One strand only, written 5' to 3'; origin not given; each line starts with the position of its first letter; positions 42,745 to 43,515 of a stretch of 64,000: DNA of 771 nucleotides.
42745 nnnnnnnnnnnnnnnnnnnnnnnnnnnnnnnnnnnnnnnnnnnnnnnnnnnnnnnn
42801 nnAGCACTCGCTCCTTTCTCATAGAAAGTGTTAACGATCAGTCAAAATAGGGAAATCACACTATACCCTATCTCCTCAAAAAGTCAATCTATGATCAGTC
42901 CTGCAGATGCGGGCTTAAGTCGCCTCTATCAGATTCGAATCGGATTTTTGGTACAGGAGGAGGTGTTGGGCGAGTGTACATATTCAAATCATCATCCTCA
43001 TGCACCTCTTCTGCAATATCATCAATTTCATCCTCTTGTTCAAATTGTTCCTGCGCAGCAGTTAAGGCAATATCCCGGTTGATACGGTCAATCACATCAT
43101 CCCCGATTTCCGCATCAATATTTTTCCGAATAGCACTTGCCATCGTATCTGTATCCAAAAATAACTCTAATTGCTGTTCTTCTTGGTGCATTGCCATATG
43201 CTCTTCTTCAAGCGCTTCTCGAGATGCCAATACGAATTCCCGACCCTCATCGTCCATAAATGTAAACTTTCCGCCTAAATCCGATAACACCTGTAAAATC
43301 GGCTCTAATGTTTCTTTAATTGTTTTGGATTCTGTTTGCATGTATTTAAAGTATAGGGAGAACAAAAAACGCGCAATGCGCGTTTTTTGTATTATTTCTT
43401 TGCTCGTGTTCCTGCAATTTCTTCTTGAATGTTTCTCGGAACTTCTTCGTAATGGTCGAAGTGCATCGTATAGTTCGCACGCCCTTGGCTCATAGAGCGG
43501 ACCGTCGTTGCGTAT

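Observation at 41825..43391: Second orphan insertion between fusA and tuf: a DUF4157-like zincin (HExxH) protein plus a highly acidic partner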

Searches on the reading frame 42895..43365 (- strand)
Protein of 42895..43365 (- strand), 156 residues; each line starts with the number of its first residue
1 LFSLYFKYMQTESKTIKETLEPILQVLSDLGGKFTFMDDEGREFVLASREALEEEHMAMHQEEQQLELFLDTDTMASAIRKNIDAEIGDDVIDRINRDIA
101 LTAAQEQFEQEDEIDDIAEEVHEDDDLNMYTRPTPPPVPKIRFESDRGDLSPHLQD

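Call 3: search_protein_families(library=pfam, proteins=[window:42895-43365:-], max_evalue=10)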
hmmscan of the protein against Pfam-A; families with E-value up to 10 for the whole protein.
window:42895-43365:- (156 aa): 1 family
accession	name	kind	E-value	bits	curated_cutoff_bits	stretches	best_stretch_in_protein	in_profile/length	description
PF16849.11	Glyco_transf_88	-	0.2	11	27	1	11-116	210-316/423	Glycosyltransferase family 88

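Call 6: search_protein_families(library=ncbifam, proteins=[window:42895-43365:-], max_evalue=10)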
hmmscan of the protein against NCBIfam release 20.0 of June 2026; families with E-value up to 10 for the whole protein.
window:42895-43365:- (156 aa): 1 family
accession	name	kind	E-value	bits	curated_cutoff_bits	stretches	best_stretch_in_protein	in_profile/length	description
NF047520.1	trans_act_CidR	equivalog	0.014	14.6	415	1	67-117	24-74/292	cidABC operon transcriptional activator CidR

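Call 14: find_homologous_proteins(query=window:42895-43341:-, max_evalue=0.01)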
Query window:42895-43341:- (148 aa): 30 proteins with E <= 0.01 among 78 candidates.
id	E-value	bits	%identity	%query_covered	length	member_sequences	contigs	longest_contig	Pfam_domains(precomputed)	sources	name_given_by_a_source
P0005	6.0e-88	310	100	100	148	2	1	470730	-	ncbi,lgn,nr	ncbi:MAG: hypothetical protein K8Q97_00680 [Candidatus Andersenbacteria bacterium]|nr:hypothetical p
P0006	1.7e-79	283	93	100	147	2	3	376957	-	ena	-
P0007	5.5e-73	262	85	100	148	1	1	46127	-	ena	-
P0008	2.3e-67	244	82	100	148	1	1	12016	-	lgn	-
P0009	2.7e-60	221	76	100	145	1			-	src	-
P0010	2.0e-57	212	76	100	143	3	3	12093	-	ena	-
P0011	2.3e-57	211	74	100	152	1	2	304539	-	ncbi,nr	ncbi:MAG TPA: hypothetical protein VLG69_03165 [Candidatus Andersenbacteria bacterium]|nr:hypothetic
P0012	7.0e-57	210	74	100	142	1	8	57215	-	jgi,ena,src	-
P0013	8.3e-56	206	75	100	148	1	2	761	-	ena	-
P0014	5.2e-48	181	69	100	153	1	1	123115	-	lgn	-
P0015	1.1e-46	177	64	100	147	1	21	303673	-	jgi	jgi:hypothetical protein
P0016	9.0e-40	154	54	99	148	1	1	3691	-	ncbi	-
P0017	2.7e-39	153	59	95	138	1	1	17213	-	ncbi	-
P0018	1.1e-38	151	54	99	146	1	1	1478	-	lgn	-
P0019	1.3e-38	151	57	100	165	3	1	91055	-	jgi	jgi:hypothetical protein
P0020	2.1e-38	150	54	99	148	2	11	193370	-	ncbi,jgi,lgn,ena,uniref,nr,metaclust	ncbi:MAG: hypothetical protein A3C02_01470 [Candidatus Andersenbacteria bacterium RIFCSPHIGHO2_02_FU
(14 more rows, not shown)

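Call 15: find_encoding_contigs(protein=P0006, flank=5000, max_places=2)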
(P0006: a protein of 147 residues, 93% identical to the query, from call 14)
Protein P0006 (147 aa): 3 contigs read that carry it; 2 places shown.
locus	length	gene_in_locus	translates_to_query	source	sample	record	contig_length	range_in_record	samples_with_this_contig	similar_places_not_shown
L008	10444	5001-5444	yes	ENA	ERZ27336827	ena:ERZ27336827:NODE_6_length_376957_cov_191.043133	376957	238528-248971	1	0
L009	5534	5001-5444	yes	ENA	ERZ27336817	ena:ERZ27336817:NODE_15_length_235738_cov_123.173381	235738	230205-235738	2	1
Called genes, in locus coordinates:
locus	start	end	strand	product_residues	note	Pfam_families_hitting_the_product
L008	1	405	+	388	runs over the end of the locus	PF17785:PUA_3, PF10672:Methyltrans_SAM, PF03602:Cons_hypoth95, PF13847:Methyltransf_31 (weak)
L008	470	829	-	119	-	-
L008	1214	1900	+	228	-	PF02163:Peptidase_M50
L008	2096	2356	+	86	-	PF00164:Ribosom_S12_S23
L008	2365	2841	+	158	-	PF00177:Ribosomal_S7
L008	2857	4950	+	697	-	PF00009:GTP_EFTU, PF03144:GTP_EFTU_D2, PF22042:EF-G_D2, PF14492:EFG_III, PF16658:RF3_C (weak), PF03764:EFG_IV, PF00679:EFG_C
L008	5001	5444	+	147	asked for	-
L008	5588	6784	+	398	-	PF00009:GTP_EFTU, PF03144:GTP_EFTU_D2, PF03143:GTP_EFTU_D3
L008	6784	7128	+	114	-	PF00338:Ribosomal_S10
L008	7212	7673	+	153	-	-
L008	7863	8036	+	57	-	-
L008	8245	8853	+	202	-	PF00297:Ribosomal_L3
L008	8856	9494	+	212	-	PF00573:Ribosomal_L4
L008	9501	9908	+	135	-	PF00276:Ribosomal_L23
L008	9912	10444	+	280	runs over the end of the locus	PF00181:Ribosomal_L2_N, PF03947:Ribosomal_L2_C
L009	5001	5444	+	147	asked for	-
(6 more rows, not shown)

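Call 16: find_encoding_contigs(protein=P0011, flank=5000, max_places=2)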
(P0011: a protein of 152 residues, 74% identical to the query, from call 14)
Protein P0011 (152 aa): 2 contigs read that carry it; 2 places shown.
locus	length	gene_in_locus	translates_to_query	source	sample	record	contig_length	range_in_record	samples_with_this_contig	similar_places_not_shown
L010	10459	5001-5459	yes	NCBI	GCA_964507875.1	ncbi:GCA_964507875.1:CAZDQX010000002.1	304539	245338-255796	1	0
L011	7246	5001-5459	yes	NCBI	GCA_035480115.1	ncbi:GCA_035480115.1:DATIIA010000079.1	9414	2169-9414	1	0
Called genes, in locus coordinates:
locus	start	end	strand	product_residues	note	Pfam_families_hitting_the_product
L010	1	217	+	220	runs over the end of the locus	PF02163:Peptidase_M50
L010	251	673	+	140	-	PF00164:Ribosom_S12_S23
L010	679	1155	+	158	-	PF00177:Ribosomal_S7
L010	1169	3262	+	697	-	PF00009:GTP_EFTU, PF03144:GTP_EFTU_D2, PF22042:EF-G_D2, PF14492:EFG_III, PF16658:RF3_C (weak), PF03764:EFG_IV, PF00679:EFG_C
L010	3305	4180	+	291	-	-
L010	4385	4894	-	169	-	PF00583:Acetyltransf_1, PF13673:Acetyltransf_10, PF13508:Acetyltransf_7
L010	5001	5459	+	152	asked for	-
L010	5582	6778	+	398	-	PF00009:GTP_EFTU, PF03144:GTP_EFTU_D2, PF03143:GTP_EFTU_D3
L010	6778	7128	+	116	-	PF00338:Ribosomal_S10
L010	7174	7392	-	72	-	-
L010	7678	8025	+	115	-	-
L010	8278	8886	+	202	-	PF00297:Ribosomal_L3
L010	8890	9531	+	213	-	PF00573:Ribosomal_L4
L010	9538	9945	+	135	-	PF00276:Ribosomal_L23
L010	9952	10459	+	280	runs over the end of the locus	PF00181:Ribosomal_L2_N, PF03947:Ribosomal_L2_C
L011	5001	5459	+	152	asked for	-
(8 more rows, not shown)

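Call 17: find_encoding_contigs(protein=P0015, flank=5000, max_places=2)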
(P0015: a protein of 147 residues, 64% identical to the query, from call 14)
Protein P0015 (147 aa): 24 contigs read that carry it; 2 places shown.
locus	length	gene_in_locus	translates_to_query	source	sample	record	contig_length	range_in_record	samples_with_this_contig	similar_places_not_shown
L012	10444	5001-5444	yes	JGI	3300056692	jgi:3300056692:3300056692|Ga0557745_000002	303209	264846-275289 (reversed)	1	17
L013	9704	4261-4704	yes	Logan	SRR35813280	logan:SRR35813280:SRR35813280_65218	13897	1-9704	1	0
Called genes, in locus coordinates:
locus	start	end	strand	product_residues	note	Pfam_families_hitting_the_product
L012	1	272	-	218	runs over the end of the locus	PF00730:HhH-GPD, PF14520:HHH_5 (faint), PF00633:HHH (weak)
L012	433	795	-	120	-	-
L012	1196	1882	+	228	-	PF02163:Peptidase_M50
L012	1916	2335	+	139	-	PF00164:Ribosom_S12_S23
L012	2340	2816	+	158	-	PF00177:Ribosomal_S7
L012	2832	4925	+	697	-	PF00009:GTP_EFTU, PF03144:GTP_EFTU_D2, PF22042:EF-G_D2, PF14492:EFG_III, PF16658:RF3_C (faint), PF03764:EFG_IV, PF00679:EFG_C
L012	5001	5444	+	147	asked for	-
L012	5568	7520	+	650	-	PF04851:ResIII, PF18780:HNH_repeat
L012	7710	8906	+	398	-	PF00009:GTP_EFTU, PF03144:GTP_EFTU_D2, PF03143:GTP_EFTU_D3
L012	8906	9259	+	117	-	PF00338:Ribosomal_S10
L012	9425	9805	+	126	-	-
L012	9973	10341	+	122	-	-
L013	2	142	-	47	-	?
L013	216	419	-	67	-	PF00830:Ribosomal_L28 (weak)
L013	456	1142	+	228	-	PF02163:Peptidase_M50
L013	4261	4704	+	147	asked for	-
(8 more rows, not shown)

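Call 18: find_encoding_contigs(protein=P0020, flank=5000, max_places=2)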
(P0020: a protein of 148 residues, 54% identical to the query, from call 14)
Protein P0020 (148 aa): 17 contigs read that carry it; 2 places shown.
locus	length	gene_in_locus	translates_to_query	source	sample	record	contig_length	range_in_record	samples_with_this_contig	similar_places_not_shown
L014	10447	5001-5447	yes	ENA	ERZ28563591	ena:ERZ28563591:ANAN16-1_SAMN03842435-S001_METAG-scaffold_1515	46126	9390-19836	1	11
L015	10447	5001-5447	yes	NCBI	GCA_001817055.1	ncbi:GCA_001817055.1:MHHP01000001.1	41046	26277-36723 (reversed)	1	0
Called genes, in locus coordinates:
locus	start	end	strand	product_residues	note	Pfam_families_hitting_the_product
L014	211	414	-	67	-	PF00830:Ribosomal_L28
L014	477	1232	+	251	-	PF02163:Peptidase_M50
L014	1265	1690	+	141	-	PF00164:Ribosom_S12_S23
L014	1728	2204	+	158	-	PF00177:Ribosomal_S7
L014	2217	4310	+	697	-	PF00009:GTP_EFTU, PF03144:GTP_EFTU_D2, PF22042:EF-G_D2, PF14492:EFG_III, PF03764:EFG_IV, PF00679:EFG_C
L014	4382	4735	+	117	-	-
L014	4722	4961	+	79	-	-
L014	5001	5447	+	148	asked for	-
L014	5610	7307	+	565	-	-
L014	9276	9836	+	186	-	PF12686:DUF3800 (weak)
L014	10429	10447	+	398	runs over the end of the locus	PF00009:GTP_EFTU, PF03144:GTP_EFTU_D2, PF03143:GTP_EFTU_D3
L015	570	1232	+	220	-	PF02163:Peptidase_M50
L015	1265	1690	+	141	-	PF00164:Ribosom_S12_S23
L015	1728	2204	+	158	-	PF00177:Ribosomal_S7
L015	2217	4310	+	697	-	PF00009:GTP_EFTU, PF03144:GTP_EFTU_D2, PF22042:EF-G_D2, PF14492:EFG_III, PF03764:EFG_IV, PF00679:EFG_C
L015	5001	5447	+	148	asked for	-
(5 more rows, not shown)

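Call 27: search_protein_families(library=padloc, proteins=[window:42895-43341:-, L012:5568-7520:+, L014:5610-7307:+, L014:9276-9836:+, L010:3305-4180:+, L014:4382-4735:+, L014:4722-4961:+], max_evalue=0.1)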
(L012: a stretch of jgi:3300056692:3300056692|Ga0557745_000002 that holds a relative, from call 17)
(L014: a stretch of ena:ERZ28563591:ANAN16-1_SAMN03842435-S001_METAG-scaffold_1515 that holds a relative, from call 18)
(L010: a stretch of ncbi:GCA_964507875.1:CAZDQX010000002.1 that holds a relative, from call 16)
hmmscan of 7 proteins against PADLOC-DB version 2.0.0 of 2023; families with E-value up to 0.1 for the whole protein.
window:42895-43341:- (148 aa): 0 families

L012:5568-7520:+ (650 aa): 14 families
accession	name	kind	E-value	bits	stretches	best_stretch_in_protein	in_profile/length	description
PDLC02707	PbeA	-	2.2e-09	34.5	2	321-384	572-635/672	PbeA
PDLC03659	mREase_IV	-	3e-09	33.3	1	118-379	316-566/945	Type IV methyl-directed restriction enzyme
PDLC03658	mREase_IV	-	1.6e-08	30.7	1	56-380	251-559/953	Type IV methyl-directed restriction enzyme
PDLC02706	PbeA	-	1.1e-07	28.8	2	298-382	591-675/722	PbeA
PDLC02704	PbeA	-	4.9e-06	23.3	1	321-400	586-665/682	PbeA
PDLC02705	PbeA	-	2.3e-05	20.8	1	139-378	376-632/691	PbeA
PDLC03049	REase_I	-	0.00019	17.6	1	54-221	194-369/807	Type I restriction enzyme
PDLC03597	REase_MTase_IIG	-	0.0028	13.2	1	316-376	545-605/1646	Type IIG restriction enzyme-methyltransferase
PDLC03047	REase_I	-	0.0033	13.2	1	322-395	659-733/1107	Type I restriction enzyme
PDLC03928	PsyrT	-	0.014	11.7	1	322-367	291-336/689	-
PDLC03051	REase_MTase_I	-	0.037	9.1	1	329-376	563-610/1591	Type I restriction enzyme-methyltransferase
PDLC00184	HamB1|HamB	-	0.045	9.9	1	52-93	135-176/738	DEAD-box helicase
PDLC03040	REase_I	-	0.046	9.5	1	323-385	625-686/1029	Type I restriction enzyme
PDLC02872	DpdF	-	0.051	10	0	273-365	407-494/859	DpdF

L014:5610-7307:+ (565 aa): 0 families

L014:9276-9836:+ (186 aa): 1 family
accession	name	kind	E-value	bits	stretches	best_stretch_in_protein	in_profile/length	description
PDLC04353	PDC-M04A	-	0.004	14.5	0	6-67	7-72/232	-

L010:3305-4180:+ (291 aa): 0 families

L014:4382-4735:+ (117 aa): 0 families

L014:4722-4961:+ (79 aa): 0 families

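Call 28: search_protein_families(library=pfam, proteins=[L012:5568-7520:+, L014:5610-7307:+, L014:9276-9836:+, L010:3305-4180:+, L014:4382-4735:+, L014:4722-4961:+], max_evalue=0.1)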
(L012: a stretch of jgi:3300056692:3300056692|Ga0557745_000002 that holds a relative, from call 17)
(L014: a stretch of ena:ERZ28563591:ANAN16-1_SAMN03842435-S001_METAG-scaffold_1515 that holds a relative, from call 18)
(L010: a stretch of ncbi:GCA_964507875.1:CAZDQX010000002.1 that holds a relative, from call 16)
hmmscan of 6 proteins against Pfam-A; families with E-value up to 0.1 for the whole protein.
L012:5568-7520:+ (650 aa): 5 families
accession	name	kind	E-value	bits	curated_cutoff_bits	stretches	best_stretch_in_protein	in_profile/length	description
PF18780.6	HNH_repeat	-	5.3e-31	107.2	26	3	525-579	3-53/54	Homing endonuclease associated repeat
PF04851.21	ResIII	-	1.9e-10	41.3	22.5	1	26-173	5-162/164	Type III restriction enzyme, res subunit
PF00271.37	Helicase_C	-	2.7e-05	24.8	23.5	1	260-365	15-108/110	Helicase conserved C-terminal domain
PF07627.16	PSCyt3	-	0.027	15.2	27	1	535-582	48-96/98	Protein of unknown function (DUF1588)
PF00270.35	DEAD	-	0.041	14.1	26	0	52-174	19-161/167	DEAD/DEAH box helicase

L014:5610-7307:+ (565 aa): 0 families

L014:9276-9836:+ (186 aa): 1 family
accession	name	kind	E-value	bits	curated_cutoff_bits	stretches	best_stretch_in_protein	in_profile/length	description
PF12686.12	DUF3800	-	8.7e-07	30.2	21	1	7-161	3-147/149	Protein of unknown function (DUF3800)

L010:3305-4180:+ (291 aa): 0 families

L014:4382-4735:+ (117 aa): 0 families

L014:4722-4961:+ (79 aa): 1 family
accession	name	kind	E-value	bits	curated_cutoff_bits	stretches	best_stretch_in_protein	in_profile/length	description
PF07927.17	HicA_toxin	-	0.00057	20.4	27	1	13-65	2-56/58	HicA toxin of bacterial toxin-antitoxin,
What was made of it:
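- A HicA-like gene lies elsewhere in the same fusA-tuf gap in L014 (calls 27, 28).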

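Call 43: predict_structure(alignment_id=A3)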
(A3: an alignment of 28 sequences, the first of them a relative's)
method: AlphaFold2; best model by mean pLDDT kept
length: 148 residues; sequences in the alignment: 28
mean_pLDDT: 64.1   pTM: 0.24
mean pLDDT of the five models: 64.1, 63.9, 61.9, 60.9, 60.8
residues with pLDDT >= 90: 0; 70-90: 50; 50-70: 85; < 50: 13
segments of 3 or more residues with pLDDT < 50: 110-117
pLDDT, mean of each block of 10 residues (from residue 1): 57 71 76 80 69 56 57 59 75 70 52 47 64 67 62
secondary structure, 60 per line:
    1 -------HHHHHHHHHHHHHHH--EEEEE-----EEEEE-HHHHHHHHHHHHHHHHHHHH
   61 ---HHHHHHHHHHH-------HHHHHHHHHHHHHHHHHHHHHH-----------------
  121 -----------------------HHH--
elements in order: H8-22 E25-29 E35-39 H41-60 H64-74 H82-103
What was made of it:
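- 42895..43341 (-): 148-aa acidic protein (pI 4.15). A lineage-wide member of the str operon with an invariant C-terminal peptide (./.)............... AlphaFold2 model is poor, pLDDT 64 (call 43).
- Tried and rejected: The AlphaFold2 model of the acidic protein has pLDDT 64, too poor for a fold search (call 43).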

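Call 54: search_protein_families(library=pfam, alignment_id=A3, max_evalue=1)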
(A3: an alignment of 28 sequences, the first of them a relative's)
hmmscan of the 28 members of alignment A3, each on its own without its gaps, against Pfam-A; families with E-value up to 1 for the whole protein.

A. member 1, P0005 (148 aa): 0 families

B. families by the number of members that match (of 28 scanned): 18 families
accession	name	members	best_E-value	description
PF11737.13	DUF3300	4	0.015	Protein of unknown function (DUF3300)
PF04136.21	COG3_N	3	0.045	Conserved oligomeric Golgi complex subunit 3, N-terminal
PF20936.3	GCIP_C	2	0.02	Grap2 and cyclin-D-interacting, C-terminal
PF17174.10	DUF5130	2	0.082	Domain of unknown function (DUF5130)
PF21141.3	T6PP_C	2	0.085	Trehalose-6-phosphate phosphatase, C-terminal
PF18353.6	PG_isomerase_N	2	0.099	Phosphoglucose isomerase N-terminal domain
PF17651.6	Raco_middle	2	0.19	RACo middle region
PF12613.13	FliC_D2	2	0.29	Flagellin, D2 domain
PF03357.26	Snf7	1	0.014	Snf7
PF06426.19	SATase_N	1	0.024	Serine acetyltransferase, N-terminal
PF16510.12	P22_portal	1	0.033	Phage P22-like portal protein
PF24850.1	CC_BshC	1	0.034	Bacillithiol biosynthesis BshC, C-terminal coiled-coil domain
PF18981.6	InlK_D3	1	0.047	Internalin K domain (D3/D4)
PF03175.18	DNA_pol_B_2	1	0.061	DNA polymerase type B, organellar and viral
PF20978.2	Gta3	1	0.095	Glutamyl-tRNA amidotransferase complex subunit Gta3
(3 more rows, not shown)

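Call 55: search_solved_structures(query=A3, max_evalue=10, show_alignments=2)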
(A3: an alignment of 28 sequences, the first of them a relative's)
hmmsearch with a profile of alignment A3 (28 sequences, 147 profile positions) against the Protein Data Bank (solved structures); distinct sequences matched with E-value up to 10: 3.
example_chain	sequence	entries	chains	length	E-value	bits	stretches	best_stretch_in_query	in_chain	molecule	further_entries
6v8i_BN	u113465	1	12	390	0.054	17.1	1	44-114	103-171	Fiber Upper, gp68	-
2j68_A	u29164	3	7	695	0.22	15.1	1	12-113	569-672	BACTERIAL DYNAMIN-LIKE PROTEIN | DYNAMIN FAMILY PROTEIN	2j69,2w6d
4lq8_A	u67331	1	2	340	2.3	11.8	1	63-116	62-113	Sca-family protein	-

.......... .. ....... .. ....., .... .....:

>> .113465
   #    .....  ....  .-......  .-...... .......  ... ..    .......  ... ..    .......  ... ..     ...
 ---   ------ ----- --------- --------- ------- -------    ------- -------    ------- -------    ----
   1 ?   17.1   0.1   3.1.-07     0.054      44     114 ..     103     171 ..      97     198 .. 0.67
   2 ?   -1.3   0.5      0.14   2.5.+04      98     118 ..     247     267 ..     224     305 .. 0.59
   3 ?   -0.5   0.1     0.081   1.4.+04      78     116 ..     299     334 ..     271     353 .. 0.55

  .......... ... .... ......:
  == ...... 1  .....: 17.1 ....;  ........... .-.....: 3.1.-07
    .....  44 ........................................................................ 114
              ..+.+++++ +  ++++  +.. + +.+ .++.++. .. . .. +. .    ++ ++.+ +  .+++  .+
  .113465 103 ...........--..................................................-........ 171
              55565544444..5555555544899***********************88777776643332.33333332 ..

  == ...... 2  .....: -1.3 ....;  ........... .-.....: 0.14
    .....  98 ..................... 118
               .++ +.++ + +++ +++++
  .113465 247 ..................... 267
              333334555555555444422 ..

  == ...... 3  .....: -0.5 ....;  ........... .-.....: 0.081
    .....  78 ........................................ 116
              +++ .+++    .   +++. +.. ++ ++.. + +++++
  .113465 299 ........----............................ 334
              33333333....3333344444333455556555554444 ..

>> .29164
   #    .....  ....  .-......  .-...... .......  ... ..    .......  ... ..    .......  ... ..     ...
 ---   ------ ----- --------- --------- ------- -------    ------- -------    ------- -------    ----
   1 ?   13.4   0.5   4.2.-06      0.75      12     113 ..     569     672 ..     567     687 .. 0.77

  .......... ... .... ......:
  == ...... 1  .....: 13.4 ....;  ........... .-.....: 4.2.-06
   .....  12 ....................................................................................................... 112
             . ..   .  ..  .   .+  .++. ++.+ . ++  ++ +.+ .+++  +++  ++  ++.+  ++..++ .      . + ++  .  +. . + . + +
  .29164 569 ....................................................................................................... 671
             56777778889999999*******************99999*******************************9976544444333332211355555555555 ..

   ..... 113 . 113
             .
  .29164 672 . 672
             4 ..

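Call 60: find_homologous_proteins(query=A3, max_evalue=0.001)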
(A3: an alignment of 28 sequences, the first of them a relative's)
Query A3 (28 sequences) (148 aa, profile of the alignment): 167 proteins with E <= 0.001 among 6384 candidates; the best 120 are listed.
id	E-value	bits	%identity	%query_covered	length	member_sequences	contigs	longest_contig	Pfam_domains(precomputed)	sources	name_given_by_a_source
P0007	7.9e-67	242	85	100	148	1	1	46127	-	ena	-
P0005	3.9e-66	240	100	100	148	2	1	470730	-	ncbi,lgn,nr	ncbi:MAG: hypothetical protein K8Q97_00680 [Candidatus Andersenbacteria bacterium]|nr:hypothetical p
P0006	4.3e-66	240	93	100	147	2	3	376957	-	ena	-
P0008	1.6e-65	238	82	100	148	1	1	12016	-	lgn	-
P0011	1.8e-65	238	74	100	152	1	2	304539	-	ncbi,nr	ncbi:MAG TPA: hypothetical protein VLG69_03165 [Candidatus Andersenbacteria bacterium]|nr:hypothetic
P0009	2.7e-65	237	76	100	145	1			-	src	-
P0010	2.1e-64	234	76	100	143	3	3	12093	-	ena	-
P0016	2.6e-64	234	54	99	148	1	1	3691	-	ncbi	-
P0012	3.5e-64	234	74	100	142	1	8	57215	-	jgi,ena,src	-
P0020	5.7e-64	233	54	99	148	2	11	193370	-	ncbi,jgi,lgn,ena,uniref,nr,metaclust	ncbi:MAG: hypothetical protein A3C02_01470 [Candidatus Andersenbacteria bacterium RIFCSPHIGHO2_02_FU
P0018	1.1e-63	232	54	99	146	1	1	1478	-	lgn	-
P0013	5.4e-62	226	75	100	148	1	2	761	-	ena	-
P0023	3.6e-60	221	49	100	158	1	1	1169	-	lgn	-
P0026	6.6e-60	220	52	100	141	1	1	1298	-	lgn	-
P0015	1.3e-59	219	64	100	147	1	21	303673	-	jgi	jgi:hypothetical protein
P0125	2.2e-14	72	35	95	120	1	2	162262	-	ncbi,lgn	ncbi:MAG: hypothetical protein ABIH36_02215 [bacterium]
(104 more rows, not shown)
